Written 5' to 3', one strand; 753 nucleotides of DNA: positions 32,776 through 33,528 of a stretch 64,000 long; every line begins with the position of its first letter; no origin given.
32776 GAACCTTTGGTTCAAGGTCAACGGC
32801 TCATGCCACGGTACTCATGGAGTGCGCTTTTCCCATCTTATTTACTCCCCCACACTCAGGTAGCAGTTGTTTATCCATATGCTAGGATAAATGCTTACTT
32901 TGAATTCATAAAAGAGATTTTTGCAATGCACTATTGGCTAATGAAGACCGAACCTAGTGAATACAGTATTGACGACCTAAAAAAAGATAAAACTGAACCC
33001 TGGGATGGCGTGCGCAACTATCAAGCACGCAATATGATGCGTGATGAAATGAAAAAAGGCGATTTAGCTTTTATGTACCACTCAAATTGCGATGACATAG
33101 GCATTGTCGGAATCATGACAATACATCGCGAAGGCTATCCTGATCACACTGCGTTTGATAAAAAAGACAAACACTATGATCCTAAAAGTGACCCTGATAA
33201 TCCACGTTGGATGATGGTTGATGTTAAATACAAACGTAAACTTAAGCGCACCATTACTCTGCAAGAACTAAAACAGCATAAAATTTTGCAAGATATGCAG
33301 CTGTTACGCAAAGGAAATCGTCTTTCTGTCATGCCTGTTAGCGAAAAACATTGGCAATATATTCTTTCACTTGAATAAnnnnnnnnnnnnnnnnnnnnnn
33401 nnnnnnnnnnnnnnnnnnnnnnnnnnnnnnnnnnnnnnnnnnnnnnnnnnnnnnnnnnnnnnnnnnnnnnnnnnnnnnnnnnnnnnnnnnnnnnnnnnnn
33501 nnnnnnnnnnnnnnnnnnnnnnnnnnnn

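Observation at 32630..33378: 6S RNA is followed by an EVE (PUA-like) domain gene instead of the canonical 5-formyl-THF cycloligase (ygfA)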

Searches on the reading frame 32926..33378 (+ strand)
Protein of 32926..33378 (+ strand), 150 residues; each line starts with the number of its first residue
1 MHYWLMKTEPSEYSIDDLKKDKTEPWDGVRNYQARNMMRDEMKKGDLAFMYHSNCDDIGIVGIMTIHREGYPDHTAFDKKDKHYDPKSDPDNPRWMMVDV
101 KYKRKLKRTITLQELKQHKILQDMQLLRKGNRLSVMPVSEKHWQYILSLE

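Call 4: search_protein_families(library=pfam, proteins=[window:32926-33378:+], max_evalue=0.01)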
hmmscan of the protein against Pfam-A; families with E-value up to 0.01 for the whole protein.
window:32926-33378:+ (150 aa): 1 family
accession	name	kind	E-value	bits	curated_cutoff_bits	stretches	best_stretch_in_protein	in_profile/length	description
PF01878.24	EVE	-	1.6e-63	213.5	23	1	3-148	2-144/145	EVE domain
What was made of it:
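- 32926..33378 (+): EVE-domain protein gene (150 aa, standalone). Pfam PF01878 213.5 bits (call 4).
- Checked: EVE: ORF 32926..33378 (+) is 150 aa and matches Pfam PF01878 at 213.5 bits over residues 3-148 (profile 2-144 of 145) (call 4).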

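Call 6: search_protein_families(library=ncbifam, proteins=[window:32926-33378:+], max_evalue=0.01)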
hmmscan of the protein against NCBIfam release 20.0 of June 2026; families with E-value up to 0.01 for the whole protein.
window:32926-33378:+ (150 aa): 0 families

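Call 7: find_homologous_proteins(query=window:32926-33378:+)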
Query window:32926-33378:+ (150 aa): 8000 proteins with E <= 0.001 among 8000 candidates; the best 120 are listed.
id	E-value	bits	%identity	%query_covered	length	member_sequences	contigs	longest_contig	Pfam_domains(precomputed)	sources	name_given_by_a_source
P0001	6.8e-91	320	93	100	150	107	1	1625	PF01878.25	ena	-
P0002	1.4e-89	316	89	100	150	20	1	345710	PF01878.25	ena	-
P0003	1.8e-85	302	85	100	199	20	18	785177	PF01878.25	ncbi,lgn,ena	-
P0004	1.2e-84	300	86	100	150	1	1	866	PF01878.25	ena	-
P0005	2.3e-84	299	86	100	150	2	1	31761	PF01878.25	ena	-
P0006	2.0e-83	296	85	100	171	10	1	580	PF01878.25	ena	-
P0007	6.5e-83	294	85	100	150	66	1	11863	PF01878.25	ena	-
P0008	1.4e-82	293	87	100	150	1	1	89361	PF01878.25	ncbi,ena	-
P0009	4.0e-82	292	84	100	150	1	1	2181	PF01878.25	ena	-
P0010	8.2e-82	291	83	100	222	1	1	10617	PF01878.25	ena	-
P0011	9.6e-82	290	84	100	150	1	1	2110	PF01878.25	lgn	-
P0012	9.8e-82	290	82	100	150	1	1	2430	PF01878.25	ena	-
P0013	1.0e-81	290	82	100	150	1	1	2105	PF01878.25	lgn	-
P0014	1.3e-81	290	83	100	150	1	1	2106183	PF01878.25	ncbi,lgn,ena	-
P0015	3.6e-81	288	83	100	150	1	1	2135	PF01878.25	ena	-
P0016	3.8e-81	288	84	100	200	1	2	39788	PF01878.25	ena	-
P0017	3.9e-81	288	84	100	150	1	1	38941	PF01878.25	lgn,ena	-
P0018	4.1e-81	288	82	100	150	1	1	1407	PF01878.25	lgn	-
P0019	5.0e-81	288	83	100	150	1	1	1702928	PF01878.25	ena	-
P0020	5.5e-81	288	83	100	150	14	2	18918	PF01878.25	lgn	-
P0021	5.5e-81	288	82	100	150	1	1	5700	PF01878.25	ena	-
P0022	5.6e-81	288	83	100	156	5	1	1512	PF01878.25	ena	-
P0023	6.3e-81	288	83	100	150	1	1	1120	PF01878.25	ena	-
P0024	8.4e-81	287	82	100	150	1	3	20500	PF01878.25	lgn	-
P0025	1.1e-80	287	82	100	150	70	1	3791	PF01878.25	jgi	-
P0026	2.0e-80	286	82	100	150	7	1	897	PF01878.25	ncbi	-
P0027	2.0e-80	286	82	100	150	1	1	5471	PF01878.25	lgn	-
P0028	2.3e-80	286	83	100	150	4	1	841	PF01878.25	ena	-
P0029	2.5e-80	286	81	100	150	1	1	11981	PF01878.25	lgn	-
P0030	2.7e-80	286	82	100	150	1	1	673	PF01878.25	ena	-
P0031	2.8e-80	286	82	100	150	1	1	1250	PF01878.25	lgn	-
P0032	2.8e-80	286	81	100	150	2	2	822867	PF01878.25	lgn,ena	-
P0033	3.3e-80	285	83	100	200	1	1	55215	PF01878.25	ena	-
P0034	3.3e-80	285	82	100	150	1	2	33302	PF01878.25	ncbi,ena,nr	ncbi:MAG: EVE domain-containing protein [Gammaproteobacteria bacterium]|nr:EVE domain-containing pro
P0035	3.9e-80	285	96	86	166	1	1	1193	PF01878.25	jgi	-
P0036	6.2e-80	284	81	100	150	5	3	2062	PF01878.25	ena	-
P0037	7.4e-80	284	81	100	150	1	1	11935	PF01878.25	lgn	-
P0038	1.1e-79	284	80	100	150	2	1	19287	PF01878.25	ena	-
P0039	1.4e-79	283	85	97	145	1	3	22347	PF01878.25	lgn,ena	-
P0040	1.6e-79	283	81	100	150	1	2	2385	PF01878.25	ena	-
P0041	3.8e-79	282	84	97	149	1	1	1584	PF01878.25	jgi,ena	-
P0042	4.2e-79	282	81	100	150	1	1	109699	PF01878.25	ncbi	-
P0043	7.7e-79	281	82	100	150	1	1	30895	PF01878.25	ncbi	-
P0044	7.9e-79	281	81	100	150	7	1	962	PF01878.25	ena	-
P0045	1.0e-78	281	79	100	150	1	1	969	PF01878.25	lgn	-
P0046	1.0e-78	280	80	100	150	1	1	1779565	PF01878.25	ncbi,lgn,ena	-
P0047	1.3e-78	280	80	100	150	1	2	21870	PF01878.25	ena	-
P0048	4.4e-78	278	80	100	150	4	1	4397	PF01878.25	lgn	-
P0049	4.8e-78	278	79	100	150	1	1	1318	PF01878.25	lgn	-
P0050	5.3e-78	278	79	100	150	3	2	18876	PF01878.25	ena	-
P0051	6.9e-78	278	78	100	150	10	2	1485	PF01878.25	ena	-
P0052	1.4e-77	277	80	100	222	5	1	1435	PF01878.25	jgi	-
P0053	1.4e-77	277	82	100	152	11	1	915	PF01878.25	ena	-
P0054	1.5e-77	277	79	100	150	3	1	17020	PF01878.25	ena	-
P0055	1.7e-77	277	79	100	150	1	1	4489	PF01878.25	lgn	-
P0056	2.2e-77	276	77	100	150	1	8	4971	PF01878.25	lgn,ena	-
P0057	2.2e-77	276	78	100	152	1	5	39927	PF01878.25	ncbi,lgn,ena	-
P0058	2.3e-77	276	79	100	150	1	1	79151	PF01878.25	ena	-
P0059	2.3e-77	276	79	100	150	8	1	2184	PF01878.25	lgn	-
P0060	2.8e-77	276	77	100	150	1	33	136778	PF01878.25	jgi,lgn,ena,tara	jgi:predicted RNA-binding protein with PUA-like domain|tara:strand:- start:263 stop:715 length:453 s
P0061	4.5e-77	275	78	100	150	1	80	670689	PF01878.25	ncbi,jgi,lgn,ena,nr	ncbi:MAG: EVE domain-containing protein [Gammaproteobacteria bacterium]|nr:EVE domain-containing pro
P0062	6.9e-77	275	80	100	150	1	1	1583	PF01878.25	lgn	-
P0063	7.1e-77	275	77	99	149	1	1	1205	PF01878.25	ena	-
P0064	7.3e-77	274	79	100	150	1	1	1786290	PF01878.25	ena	-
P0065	9.7e-77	274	78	100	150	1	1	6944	PF01878.25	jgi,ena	-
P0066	9.8e-77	274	79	100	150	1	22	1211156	PF01878.25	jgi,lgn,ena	-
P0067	1.1e-76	274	79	100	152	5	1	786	PF01878.25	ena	-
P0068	1.2e-76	274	77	100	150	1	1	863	PF01878.25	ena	-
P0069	1.4e-76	274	78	100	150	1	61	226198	PF01878.25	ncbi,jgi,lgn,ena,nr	ncbi:MAG: EVE domain-containing protein [Proteobacteria bacterium]|jgi:predicted RNA-binding protein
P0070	1.8e-76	273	76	100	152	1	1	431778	PF01878.25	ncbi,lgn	-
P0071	1.9e-76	273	79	100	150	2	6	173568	PF01878.25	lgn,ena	-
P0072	1.9e-76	273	77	100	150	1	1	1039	PF01878.25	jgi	-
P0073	2.4e-76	273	77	100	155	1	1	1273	PF01878.25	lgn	-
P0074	3.0e-76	272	78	100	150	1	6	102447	PF01878.25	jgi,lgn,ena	jgi:predicted RNA-binding protein with PUA-like domain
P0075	3.6e-76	272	78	100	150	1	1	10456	PF01878.25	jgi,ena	-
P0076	4.0e-76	272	78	100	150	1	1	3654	PF01878.25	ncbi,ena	-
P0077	4.0e-76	272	78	100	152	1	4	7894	PF01878.25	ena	-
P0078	4.2e-76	272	77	100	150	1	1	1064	PF01878.25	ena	-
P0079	4.5e-76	272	77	100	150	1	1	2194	PF01878.25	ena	-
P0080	4.5e-76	272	79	100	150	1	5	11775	PF01878.25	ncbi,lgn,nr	ncbi:MAG TPA: EVE domain-containing protein [Gammaproteobacteria bacterium]|nr:EVE domain-containing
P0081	4.9e-76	272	77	100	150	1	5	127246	PF01878.25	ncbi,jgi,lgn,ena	-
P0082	6.2e-76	271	78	100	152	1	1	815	PF01878.25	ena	-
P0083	8.4e-76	271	77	100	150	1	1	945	PF01878.25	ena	-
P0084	9.6e-76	271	78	100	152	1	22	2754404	PF01878.25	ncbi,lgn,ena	ncbi:MAG: EVE domain-containing protein [Gammaproteobacteria bacterium]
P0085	1.0e-75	271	78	100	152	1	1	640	PF01878.25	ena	-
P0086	1.0e-75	271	78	100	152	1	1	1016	PF01878.25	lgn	-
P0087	1.1e-75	271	78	100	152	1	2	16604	PF01878.25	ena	-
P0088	1.1e-75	271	77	100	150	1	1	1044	PF01878.25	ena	-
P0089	1.3e-75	270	78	100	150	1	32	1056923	PF01878.25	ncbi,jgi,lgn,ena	jgi:predicted RNA-binding protein with PUA-like domain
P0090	1.3e-75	270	78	100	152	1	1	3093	PF01878.25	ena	-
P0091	1.8e-75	270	77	100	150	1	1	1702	PF01878.25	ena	-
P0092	1.8e-75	270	77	100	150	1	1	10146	PF01878.25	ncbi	-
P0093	1.9e-75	270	78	100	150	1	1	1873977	PF01878.25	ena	-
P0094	1.9e-75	270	78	100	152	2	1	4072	PF01878.25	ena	-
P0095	2.0e-75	270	78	100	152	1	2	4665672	PF01878.25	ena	-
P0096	2.4e-75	270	78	100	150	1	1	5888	PF01878.25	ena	-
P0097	2.9e-75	269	76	100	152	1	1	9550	PF01878.25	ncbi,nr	ncbi:MAG: EVE domain-containing protein [Proteobacteria bacterium]|nr:EVE domain-containing protein 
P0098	3.0e-75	269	77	100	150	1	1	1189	PF01878.25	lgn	-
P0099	3.3e-75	269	77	100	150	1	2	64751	PF01878.25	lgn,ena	-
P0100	4.5e-75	269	78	100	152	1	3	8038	PF01878.25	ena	-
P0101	7.1e-75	268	78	100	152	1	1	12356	PF01878.25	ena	-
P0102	7.5e-75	268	78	100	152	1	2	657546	PF01878.25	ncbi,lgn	ncbi:MAG: EVE domain-containing protein [Gammaproteobacteria bacterium]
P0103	7.7e-75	268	77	100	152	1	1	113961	PF01878.25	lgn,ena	-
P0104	7.8e-75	268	77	100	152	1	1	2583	PF01878.25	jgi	-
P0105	7.9e-75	268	78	100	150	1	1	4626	PF01878.25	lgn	-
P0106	8.4e-75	268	77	100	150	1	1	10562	PF01878.25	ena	-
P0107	8.8e-75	268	77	100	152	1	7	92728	PF01878.25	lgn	-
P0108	1.2e-74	267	79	97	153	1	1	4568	PF01878.25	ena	-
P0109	1.5e-74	267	80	97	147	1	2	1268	PF01878.25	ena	-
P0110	1.6e-74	267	78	100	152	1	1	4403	PF01878.25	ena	-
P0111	1.9e-74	267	77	100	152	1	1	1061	PF01878.25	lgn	-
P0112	1.9e-74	267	77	100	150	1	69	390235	PF01878.25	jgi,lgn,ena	-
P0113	2.0e-74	267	77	100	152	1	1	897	PF01878.25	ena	-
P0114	2.2e-74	266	77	100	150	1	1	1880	PF01878.25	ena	-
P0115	2.8e-74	266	79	97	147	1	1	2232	PF01878.25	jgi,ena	jgi:predicted RNA-binding protein with PUA-like domain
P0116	3.7e-74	266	77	100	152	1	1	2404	PF01878.25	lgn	-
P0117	3.9e-74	266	78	100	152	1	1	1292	PF01878.25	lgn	-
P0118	4.4e-74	265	78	100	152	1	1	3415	PF01878.25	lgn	-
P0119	5.0e-74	265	76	100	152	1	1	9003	PF01878.25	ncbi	ncbi:MAG: EVE domain-containing protein [Pseudomonadota bacterium]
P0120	5.2e-74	265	78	100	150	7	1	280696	PF01878.25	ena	-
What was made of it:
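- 32926..33378 (+): At least 8000 homologues, the closest 77-93% identical (call 7).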

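Call 9: find_encoding_contigs(protein=P0014, flank=6000, max_places=2)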
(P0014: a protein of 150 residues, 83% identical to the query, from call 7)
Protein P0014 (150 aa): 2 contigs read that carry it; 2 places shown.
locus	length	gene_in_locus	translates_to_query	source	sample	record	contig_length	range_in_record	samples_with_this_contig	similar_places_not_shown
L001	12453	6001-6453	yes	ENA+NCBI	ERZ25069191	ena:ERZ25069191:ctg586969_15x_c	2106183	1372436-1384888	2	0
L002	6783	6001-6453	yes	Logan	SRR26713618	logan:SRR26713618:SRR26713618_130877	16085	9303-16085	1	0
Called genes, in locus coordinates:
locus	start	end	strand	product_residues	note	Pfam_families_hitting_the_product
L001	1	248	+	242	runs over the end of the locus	PF02463:SMC_N (faint), PF00005:ABC_tran, PF13304:AAA_21 (weak)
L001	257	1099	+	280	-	PF12849:PBP_like_2, PF13531:SBP_bac_11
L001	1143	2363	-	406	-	PF01494:FAD_binding_3, PF05834:Lycopene_cycl (faint), PF07992:Pyr_redox_2 (faint)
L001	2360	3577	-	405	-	PF01266:DAO (weak), PF01494:FAD_binding_3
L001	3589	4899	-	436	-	PF05195:AMP_N, PF00557:Peptidase_M24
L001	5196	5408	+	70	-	PF06005:ZapB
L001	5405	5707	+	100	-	PF05164:ZapA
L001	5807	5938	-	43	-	-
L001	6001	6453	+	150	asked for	PF01878:EVE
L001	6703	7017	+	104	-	-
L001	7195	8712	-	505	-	PF00291:PALP, PF00585:Thr_dehydrat_C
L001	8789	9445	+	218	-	PF06026:Rib_5-P_isom_A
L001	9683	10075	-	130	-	PF00380:Ribosomal_S9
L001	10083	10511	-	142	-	PF00572:Ribosomal_L13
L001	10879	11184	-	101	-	-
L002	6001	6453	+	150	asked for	PF01878:EVE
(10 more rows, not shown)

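Call 10: find_encoding_contigs(protein=P0095, flank=6000, max_places=2)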
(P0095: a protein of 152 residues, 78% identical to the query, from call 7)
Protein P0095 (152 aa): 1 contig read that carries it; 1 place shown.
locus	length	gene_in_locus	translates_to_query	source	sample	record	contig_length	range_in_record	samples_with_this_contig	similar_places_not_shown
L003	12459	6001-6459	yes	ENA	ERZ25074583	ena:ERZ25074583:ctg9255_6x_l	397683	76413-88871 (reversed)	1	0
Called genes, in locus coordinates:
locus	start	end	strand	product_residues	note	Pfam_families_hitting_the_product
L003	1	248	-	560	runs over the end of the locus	PF00749:tRNA-synt_1c, PF03950:tRNA-synt_1c_C, PF20974:tRNA-synt_1c_C2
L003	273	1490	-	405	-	PF01494:FAD_binding_3, PF07992:Pyr_redox_2 (faint), PF08491:SE (faint)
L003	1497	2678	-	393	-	PF01494:FAD_binding_3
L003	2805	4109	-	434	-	PF05195:AMP_N, PF00557:Peptidase_M24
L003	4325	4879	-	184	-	PF03695:UPF0149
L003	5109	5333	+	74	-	-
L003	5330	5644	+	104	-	PF05164:ZapA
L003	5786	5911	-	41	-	-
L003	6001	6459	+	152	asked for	PF01878:EVE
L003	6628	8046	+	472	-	PF01979:Amidohydro_1, PF07969:Amidohydro_3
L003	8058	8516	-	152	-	PF02639:DUF188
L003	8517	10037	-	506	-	PF00291:PALP, PF00585:Thr_dehydrat_C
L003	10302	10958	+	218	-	PF00455:DeoRC (weak), PF06026:Rib_5-P_isom_A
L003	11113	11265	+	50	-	-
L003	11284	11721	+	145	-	PF02580:Tyr_Deacylase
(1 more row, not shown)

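Call 11: find_encoding_contigs(protein=P0061, flank=6000, max_places=3)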
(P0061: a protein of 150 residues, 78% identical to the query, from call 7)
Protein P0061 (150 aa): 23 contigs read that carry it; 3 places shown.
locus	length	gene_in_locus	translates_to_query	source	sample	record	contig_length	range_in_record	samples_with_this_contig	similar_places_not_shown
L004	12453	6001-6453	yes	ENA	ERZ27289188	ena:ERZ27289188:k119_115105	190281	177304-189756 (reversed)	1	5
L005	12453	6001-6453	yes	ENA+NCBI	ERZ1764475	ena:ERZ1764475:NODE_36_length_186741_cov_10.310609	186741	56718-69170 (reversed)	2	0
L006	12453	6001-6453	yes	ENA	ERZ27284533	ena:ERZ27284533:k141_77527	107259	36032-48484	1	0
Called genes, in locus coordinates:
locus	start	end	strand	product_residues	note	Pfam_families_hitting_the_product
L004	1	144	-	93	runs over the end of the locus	PF13145:Rotamase_2 (weak), PF13616:Rotamase_3, PF00639:Rotamase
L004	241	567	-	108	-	-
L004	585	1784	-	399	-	PF01494:FAD_binding_3, PF08491:SE (weak)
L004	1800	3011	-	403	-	PF01266:DAO (weak), PF01494:FAD_binding_3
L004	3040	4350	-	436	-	PF05195:AMP_N, PF00557:Peptidase_M24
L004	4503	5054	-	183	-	PF03695:UPF0149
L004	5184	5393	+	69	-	PF06005:ZapB (weak)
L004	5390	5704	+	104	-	PF05164:ZapA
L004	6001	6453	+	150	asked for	PF01878:EVE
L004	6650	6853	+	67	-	-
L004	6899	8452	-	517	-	PF00291:PALP, PF00585:Thr_dehydrat_C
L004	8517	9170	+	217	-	PF00455:DeoRC (faint), PF06026:Rib_5-P_isom_A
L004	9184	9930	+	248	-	PF03328:HpcH_HpaI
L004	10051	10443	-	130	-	PF00380:Ribosomal_S9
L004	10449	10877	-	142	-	PF00572:Ribosomal_L13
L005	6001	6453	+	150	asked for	PF01878:EVE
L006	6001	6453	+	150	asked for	PF01878:EVE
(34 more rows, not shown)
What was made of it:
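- Conservation of zapB-zapA-6S-EVE in close relatives: calls 9-11.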

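Call 14: find_related_loci(query=A1, collection=genome_contigs, flank=5000)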
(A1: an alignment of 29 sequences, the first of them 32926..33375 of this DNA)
Query A1 (150 aa) in genome_contigs; peptide patterns used: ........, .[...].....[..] (x = any residue, [..] = any of these).
600 stretches matched a pattern (row limit reached: there are more); 593 encode a relative of the query (tblastn E <= 1e-3); the best 80 are kept; 80 distinct loci.
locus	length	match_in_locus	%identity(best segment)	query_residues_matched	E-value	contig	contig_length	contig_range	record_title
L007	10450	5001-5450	89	1-150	2e-90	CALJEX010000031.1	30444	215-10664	MAG: uncultured Gammaproteobacteria bacterium isolate S2_Bin_Bin_9_1 genome assembly, contig: c_000000217390, whole geno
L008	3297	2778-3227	89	1-150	1e-90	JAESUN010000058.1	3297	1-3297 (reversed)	MAG: Opitutaceae bacterium isolate NORP342 CoAssembly_562040, whole genome shotgun sequence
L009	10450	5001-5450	87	1-150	3e-87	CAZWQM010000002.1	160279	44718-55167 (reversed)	MAG TPA_asm: uncultured Thiotrichales bacterium isolate SRP329387_co1_52 genome assembly, contig: NODE_16_length_160279_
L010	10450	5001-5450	85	1-150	4e-86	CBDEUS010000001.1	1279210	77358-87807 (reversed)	MAG: Gammaproteobacteria bacterium isolate 4feee3f2-ccb9-4819-93ba-1bc2e9d0c05e genome assembly, contig: contig_1, whole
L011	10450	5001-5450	83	1-150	5e-85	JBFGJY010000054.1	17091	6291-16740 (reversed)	MAG: Gammaproteobacteria bacterium isolate Mix_sand03.2021.01.D.33 k141_2896503_length_17091_cov_19.2354, whole genome s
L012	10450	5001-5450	82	1-150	2e-84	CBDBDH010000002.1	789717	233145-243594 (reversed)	MAG: Gammaproteobacteria bacterium isolate e89fa625-5021-4a9b-bfd5-acc89245cacc genome assembly, contig: contig_2, whole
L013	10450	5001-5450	82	1-150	4e-84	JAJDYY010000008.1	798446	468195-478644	MAG: Gammaproteobacteria bacterium isolate jk18x34bins.59 k141_136955, whole genome shotgun sequence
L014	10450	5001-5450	81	1-150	1e-83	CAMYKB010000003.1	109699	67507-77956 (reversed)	MAG: uncultured Gammaproteobacteria bacterium isolate ES_M_Gamma_082 genome assembly, contig: scaffold_65, whole genome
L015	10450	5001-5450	81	1-150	6e-84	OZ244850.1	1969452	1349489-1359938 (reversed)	MAG: Gammaproteobacteria bacterium isolate ed37e13b-53fa-493c-b8f4-17445a644a29 genome assembly, chromosome: 1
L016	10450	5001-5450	82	1-150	6e-84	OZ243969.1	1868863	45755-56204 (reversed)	MAG: Gammaproteobacteria bacterium isolate 9d7049a9-63ed-4b9d-8f30-7360124962fc genome assembly, chromosome: 1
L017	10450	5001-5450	79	1-150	2e-83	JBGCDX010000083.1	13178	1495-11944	MAG: Gammaproteobacteria bacterium isolate SGMAG-62 contig83, whole genome shotgun sequence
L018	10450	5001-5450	81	1-150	4e-83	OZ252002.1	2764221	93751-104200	MAG: Gammaproteobacteria bacterium isolate d484a861-56e0-41a6-afea-df8291d130ef genome assembly, chromosome: 1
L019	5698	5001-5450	81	1-150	9e-83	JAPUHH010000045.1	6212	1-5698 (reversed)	MAG: Gammaproteobacteria bacterium isolate KW1-S05_58 KW1-S05_58_cg45, whole genome shotgun sequence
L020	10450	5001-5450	78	1-150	6e-81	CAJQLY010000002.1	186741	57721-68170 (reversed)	MAG: uncultured Gammaproteobacteria bacterium isolate 0.2_20180524_Bin_64_sub_1 genome assembly, contig: c_000000000036,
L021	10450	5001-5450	78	1-150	9e-80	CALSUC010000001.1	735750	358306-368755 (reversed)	MAG: uncultured Gammaproteobacteria bacterium isolate Z_MB213 genome assembly, contig: contig_6208_Z_MB213, whole genome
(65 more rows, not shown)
